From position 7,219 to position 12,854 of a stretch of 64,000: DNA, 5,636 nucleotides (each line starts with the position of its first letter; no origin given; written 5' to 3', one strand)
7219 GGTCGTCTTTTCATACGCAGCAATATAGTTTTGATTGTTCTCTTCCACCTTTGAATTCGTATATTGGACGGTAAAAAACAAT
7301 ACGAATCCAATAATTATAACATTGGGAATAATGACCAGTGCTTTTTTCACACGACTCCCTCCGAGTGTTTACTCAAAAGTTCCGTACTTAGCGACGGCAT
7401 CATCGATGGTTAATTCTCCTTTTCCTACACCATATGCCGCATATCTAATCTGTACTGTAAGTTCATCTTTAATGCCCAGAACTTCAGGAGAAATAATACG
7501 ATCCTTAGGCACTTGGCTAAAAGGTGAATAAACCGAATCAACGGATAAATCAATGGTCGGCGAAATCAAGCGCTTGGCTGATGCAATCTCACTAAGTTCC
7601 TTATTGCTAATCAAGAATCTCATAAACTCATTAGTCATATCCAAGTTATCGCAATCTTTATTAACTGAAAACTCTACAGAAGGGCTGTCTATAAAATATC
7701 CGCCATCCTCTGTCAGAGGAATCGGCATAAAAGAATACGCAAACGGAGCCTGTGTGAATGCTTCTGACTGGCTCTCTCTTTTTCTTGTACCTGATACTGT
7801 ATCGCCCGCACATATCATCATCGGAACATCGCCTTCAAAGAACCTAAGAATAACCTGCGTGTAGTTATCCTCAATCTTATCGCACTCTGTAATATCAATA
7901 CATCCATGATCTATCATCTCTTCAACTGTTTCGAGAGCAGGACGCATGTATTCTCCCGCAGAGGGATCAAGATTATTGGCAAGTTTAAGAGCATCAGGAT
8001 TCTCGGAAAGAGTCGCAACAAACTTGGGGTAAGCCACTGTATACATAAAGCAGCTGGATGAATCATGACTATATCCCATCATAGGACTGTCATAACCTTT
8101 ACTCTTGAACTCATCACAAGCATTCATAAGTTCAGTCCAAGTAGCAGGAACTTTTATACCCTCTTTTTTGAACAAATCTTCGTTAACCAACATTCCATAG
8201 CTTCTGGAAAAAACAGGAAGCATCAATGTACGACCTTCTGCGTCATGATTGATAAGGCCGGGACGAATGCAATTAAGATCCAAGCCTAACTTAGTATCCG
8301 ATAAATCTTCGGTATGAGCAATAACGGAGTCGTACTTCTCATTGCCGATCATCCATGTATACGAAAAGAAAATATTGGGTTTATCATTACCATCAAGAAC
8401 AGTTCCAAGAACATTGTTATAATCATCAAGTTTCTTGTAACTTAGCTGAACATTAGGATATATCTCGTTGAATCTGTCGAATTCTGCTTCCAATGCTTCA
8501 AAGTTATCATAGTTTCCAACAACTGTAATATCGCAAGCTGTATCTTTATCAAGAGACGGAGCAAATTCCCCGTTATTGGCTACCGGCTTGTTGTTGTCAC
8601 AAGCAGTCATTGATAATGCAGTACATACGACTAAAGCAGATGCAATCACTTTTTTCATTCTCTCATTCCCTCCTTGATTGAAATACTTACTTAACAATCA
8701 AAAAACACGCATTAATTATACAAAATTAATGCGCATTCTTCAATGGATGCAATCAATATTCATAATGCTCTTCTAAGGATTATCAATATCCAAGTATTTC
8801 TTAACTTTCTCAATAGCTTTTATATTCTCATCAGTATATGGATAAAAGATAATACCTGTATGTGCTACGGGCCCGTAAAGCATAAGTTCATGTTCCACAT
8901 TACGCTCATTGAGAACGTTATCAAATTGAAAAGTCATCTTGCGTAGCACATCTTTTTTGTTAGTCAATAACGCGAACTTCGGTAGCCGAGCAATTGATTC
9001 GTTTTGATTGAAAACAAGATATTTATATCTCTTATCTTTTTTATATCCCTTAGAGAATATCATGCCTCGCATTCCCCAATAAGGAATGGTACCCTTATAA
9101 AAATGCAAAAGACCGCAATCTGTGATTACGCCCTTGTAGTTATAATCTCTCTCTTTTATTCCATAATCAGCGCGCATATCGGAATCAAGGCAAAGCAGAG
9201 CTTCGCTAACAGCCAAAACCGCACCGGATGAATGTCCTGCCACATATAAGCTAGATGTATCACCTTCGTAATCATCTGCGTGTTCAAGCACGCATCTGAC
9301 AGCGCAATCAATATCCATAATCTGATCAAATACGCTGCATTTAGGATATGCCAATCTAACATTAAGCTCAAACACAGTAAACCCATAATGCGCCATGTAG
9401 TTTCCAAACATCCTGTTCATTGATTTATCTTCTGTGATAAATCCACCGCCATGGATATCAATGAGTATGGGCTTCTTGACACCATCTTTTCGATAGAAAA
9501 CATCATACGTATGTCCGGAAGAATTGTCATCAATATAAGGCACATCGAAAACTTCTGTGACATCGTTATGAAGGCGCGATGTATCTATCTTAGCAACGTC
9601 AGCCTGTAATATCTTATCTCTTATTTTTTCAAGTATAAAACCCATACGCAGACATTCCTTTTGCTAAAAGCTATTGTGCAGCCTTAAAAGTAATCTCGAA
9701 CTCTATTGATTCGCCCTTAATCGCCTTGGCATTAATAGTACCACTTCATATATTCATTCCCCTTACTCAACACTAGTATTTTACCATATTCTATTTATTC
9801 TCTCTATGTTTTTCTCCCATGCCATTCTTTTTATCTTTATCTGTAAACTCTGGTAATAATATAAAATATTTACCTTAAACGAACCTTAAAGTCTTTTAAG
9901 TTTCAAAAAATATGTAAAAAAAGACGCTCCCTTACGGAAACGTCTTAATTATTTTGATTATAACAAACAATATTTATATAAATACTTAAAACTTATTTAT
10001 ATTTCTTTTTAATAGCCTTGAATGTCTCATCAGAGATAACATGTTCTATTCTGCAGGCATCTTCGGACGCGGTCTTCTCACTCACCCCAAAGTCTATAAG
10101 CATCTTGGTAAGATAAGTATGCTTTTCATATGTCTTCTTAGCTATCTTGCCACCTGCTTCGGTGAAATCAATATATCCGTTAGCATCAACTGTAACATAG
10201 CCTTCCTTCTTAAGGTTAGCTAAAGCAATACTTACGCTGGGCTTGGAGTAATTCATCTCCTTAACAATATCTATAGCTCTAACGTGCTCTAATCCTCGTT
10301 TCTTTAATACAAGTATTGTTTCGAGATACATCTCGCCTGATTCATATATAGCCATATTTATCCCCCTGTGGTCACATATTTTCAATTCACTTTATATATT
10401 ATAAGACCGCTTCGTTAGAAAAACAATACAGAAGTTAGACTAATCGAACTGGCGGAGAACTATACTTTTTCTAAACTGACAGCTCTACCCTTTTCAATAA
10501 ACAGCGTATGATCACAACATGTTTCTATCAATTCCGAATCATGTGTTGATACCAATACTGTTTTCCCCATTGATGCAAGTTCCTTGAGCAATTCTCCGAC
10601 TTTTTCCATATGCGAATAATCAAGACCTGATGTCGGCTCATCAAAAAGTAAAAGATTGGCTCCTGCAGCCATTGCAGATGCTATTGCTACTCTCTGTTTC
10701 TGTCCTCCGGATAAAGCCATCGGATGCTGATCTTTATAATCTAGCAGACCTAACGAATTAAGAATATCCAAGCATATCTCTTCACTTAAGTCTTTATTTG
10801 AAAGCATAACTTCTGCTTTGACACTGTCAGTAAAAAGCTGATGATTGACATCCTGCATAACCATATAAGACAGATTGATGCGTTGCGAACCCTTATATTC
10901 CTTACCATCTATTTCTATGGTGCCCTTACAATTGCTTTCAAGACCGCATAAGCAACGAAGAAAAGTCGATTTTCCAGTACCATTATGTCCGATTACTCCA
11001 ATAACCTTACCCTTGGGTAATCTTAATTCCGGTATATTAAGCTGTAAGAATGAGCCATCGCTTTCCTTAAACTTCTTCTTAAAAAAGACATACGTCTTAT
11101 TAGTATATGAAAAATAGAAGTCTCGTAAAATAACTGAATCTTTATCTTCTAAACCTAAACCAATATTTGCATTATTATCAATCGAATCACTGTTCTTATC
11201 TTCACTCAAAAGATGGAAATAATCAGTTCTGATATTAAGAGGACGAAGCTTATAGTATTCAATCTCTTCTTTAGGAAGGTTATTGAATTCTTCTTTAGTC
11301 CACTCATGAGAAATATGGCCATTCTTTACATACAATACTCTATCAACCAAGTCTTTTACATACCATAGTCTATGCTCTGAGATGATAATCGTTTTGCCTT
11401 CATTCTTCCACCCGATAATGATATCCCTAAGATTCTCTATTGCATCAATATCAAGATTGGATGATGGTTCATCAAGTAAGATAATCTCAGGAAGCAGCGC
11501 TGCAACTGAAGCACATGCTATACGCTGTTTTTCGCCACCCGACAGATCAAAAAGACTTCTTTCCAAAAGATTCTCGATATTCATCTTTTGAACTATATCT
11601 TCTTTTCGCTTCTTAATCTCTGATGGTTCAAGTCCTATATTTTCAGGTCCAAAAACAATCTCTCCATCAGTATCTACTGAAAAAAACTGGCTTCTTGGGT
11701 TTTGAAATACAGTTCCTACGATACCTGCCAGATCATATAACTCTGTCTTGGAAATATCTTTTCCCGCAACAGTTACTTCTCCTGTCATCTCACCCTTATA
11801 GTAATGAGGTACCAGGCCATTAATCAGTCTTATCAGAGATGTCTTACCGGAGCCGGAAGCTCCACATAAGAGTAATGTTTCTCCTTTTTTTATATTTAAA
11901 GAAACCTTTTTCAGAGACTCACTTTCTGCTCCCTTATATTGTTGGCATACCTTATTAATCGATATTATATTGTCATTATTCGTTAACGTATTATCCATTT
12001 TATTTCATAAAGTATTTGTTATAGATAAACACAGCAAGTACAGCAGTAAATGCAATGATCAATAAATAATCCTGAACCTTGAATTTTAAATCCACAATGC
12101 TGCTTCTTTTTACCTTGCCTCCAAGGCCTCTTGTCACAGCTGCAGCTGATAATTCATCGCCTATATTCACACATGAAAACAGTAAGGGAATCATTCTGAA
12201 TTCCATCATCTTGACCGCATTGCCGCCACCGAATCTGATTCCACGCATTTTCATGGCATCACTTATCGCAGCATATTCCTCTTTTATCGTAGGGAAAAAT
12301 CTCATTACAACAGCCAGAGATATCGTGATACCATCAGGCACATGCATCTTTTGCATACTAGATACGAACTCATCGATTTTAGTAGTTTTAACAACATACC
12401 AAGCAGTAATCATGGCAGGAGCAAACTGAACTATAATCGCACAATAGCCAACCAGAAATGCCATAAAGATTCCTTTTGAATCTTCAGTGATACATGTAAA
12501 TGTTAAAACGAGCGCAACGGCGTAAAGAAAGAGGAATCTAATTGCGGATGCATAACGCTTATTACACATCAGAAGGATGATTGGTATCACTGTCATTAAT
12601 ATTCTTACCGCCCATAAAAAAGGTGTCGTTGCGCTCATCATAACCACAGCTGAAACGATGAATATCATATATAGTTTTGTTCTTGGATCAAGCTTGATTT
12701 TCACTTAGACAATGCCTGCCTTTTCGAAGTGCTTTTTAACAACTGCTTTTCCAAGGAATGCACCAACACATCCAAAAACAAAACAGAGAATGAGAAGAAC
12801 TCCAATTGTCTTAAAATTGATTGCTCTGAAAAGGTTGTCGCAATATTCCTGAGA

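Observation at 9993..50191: NRPS-free, multiplied equibactin/Mpt-like uptake modules with a processing-enzyme toolkit: candidate xenosiderophore capture system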

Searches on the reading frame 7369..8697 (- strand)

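Call 8: search_protein_families(library=pfam, proteins=[window:7369-8697:-], max_evalue=0.0001)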
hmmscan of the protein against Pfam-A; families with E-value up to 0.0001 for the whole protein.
window:7369-8697:- (442 aa): 2 families
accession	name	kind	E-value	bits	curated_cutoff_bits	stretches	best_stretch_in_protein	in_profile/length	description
PF01547.30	SBP_bac_1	-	2.9e-17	64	26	1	66-366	7-304/307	Bacterial extracellular solute-binding protein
PF13416.11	SBP_bac_8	-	2.4e-12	47.7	27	1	83-378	12-259/279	Bacterial extracellular solute-binding protein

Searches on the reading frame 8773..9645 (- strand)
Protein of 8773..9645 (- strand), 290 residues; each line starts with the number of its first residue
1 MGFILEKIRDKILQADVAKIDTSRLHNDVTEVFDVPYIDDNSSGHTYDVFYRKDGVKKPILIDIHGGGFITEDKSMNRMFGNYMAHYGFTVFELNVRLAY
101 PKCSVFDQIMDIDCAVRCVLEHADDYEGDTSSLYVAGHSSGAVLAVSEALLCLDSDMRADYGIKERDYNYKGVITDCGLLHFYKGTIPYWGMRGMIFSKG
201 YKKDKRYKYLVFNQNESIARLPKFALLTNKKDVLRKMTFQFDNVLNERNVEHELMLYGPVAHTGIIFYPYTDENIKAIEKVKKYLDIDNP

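Call 8: search_protein_families(library=pfam, proteins=[window:8773-9645:-], max_evalue=0.0001)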
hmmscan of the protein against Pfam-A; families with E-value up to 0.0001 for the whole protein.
window:8773-9645:- (290 aa): 3 families
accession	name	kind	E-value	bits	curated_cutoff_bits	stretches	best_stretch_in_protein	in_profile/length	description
PF20434.5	BD-FAE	-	1.5e-16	61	26.8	1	52-175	6-138/215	BD-FAE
PF07859.19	Abhydrolase_3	-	2.6e-13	50.7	25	1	62-262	2-206/210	alpha/beta hydrolase fold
PF00135.34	COesterase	-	6.5e-05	22.5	27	0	55-146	100-198/515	Carboxylesterase family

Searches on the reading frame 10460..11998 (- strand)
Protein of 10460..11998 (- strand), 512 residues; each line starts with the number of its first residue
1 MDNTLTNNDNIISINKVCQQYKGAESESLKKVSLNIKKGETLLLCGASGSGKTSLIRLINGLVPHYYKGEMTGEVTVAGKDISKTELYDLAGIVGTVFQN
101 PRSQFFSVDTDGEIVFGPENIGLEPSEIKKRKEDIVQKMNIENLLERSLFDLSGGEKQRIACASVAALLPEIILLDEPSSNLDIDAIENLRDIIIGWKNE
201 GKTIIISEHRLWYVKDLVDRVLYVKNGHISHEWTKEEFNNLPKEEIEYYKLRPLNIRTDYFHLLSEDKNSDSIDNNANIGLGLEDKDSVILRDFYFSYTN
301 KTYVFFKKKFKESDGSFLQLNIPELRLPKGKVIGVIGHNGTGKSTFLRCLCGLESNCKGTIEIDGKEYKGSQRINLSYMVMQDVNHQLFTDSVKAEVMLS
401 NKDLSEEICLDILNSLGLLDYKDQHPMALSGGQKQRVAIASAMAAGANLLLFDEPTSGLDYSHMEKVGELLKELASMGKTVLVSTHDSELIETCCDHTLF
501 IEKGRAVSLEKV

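Call 3: search_protein_families(library=pfam, proteins=[window:10460-11998:-], max_evalue=0.01)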
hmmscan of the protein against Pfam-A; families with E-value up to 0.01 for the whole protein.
window:10460-11998:- (512 aa): 35 families (the best 25 are shown)
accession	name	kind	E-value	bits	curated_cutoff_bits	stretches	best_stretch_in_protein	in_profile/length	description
PF00005.33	ABC_tran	-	1.4e-54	184.9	25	2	324-457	5-137/137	ABC transporter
PF13304.12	AAA_21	-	6.1e-18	66.4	27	2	429-492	238-304/304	AAA domain, putative AbiEii toxin, Type IV TA system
PF02463.25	SMC_N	-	8e-16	58.6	40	2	333-496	27-206/220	RecF/RecN/SMC N terminal domain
PF13401.12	AAA_22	-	5.1e-07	30.5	27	0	332-459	7-96/130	AAA domain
PF03193.22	RsgA_GTPase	-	1.3e-06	28.8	30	1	18-61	86-128/174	RsgA GTPase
PF13555.12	AAA_29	-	1.5e-06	28.3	27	0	32-56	15-39/61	P-loop containing region of AAA domain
PF13175.12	AAA_15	-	2.4e-06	27.8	32.1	0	334-379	27-76/374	AAA ATPase domain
PF13191.12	AAA_16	-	3.2e-06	28.2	32.6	0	38-59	21-44/167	AAA ATPase domain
PF25199.1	nSTAND_NTPase5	-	1.7e-05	25.1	34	0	329-350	40-61/145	Novel STAND NTPase 5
PF13238.12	AAA_18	-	2e-05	25.5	29.4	0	333-410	1-68/128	AAA domain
PF20703.3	nSTAND1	-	3e-05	24.3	27.1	1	30-67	24-59/379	Novel STAND NTPase 1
PF05783.17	DLIC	-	9.7e-05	21.8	19.7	0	326-360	21-55/471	Dynein light intermediate chain (DLIC)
PF13481.12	AAA_25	-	0.00013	22.1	27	0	326-347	29-50/195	AAA domain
PF01078.27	Mg_chelatase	-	0.00017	21.5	20.3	0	34-74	17-57/207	Magnesium chelatase, subunit ChlI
PF13558.12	SbcC_Walker_B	-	0.00034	21.2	27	0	145-192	26-86/90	SbcC/RAD50-like, Walker B motif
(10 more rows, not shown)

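Call 22: search_protein_families(library=ncbifam, proteins=[window:10460-11998:-], max_evalue=1e-10)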
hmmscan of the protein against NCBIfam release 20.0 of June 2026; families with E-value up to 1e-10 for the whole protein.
window:10460-11998:- (512 aa): 187 families (the best 25 are shown)
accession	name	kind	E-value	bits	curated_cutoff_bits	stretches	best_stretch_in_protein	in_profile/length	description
TIGR04521.1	ECF_ATPase_2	equivalog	4.7e-88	294.9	330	2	18-240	7-234/279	energy-coupling factor transporter ATPase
TIGR04520.1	ECF_ATPase_1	equivalog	5.7e-83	278.4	315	2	12-240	1-225/269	energy-coupling factor transporter ATPase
TIGR01166.1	cbiO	subfamily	1.9e-80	268.8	211.8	2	25-209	4-185/190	cobalt ABC transporter, ATP-binding protein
NF010171.0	PRK13652.1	equivalog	1.1e-69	234.6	476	2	11-238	3-225/277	cobalt transporter ATP-binding subunit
NF010156.0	PRK13635.1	equivalog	4.3e-69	232.8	392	2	9-238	3-227/279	energy-coupling factor ABC transporter ATP-binding protein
NF010158.0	PRK13637.1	equivalog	1.2e-66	224.7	390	2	15-237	9-231/287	energy-coupling factor transporter ATPase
NF010157.0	PRK13636.1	equivalog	3.4e-66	223.3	463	2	8-251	2-241/285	cobalt transporter ATP-binding subunit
TIGR02673.1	FtsE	equivalog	1.1e-65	221.3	264.85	2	316-504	14-213/214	cell division ATP-binding protein FtsE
NF010170.0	PRK13651.1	equivalog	1.9e-65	220.9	432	2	14-232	8-246/308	cobalt transporter ATP-binding subunit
NF007027.0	PRK09493.1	equivalog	3.9e-63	213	379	2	319-506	16-214/240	glutamine ABC transporter ATP-binding protein GlnQ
TIGR03375.1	type_I_sec_LssB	subfamily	4e-63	213.8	693.1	2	317-507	480-680/696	type I secretion system permease/ATPase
TIGR00972.1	3a0107s01c2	equivalog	1.1e-62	211.6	343.2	2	14-244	4-236/248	phosphate ABC transporter ATP-binding protein PstB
NF010167.0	PRK13648.1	subfamily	1.7e-60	204.7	241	2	6-238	2-229/269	energy-coupling factor transporter ATPase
NF010155.0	PRK13634.1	equivalog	1.8e-60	204.7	413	2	18-239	12-234/290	energy-coupling factor ABC transporter ATP-binding protein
TIGR03608.1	L_ocin_972_ABC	subfamily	4.8e-60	202.6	254.85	2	321-494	15-200/206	putative bacteriocin export ABC transporter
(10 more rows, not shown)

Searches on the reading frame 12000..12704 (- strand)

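Call 3: search_protein_families(library=pfam, proteins=[window:12000-12704:-], max_evalue=0.01)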
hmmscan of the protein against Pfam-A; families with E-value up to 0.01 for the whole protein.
window:12000-12704:- (234 aa): 1 family
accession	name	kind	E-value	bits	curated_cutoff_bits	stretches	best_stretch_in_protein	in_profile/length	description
PF02361.21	CbiQ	-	5.9e-20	72.3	25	1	4-196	7-210/216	Cobalt transport protein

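Call 22: search_protein_families(library=ncbifam, proteins=[window:12000-12704:-], max_evalue=1e-10)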
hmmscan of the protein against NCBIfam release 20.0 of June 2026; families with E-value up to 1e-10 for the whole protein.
window:12000-12704:- (234 aa): 0 families
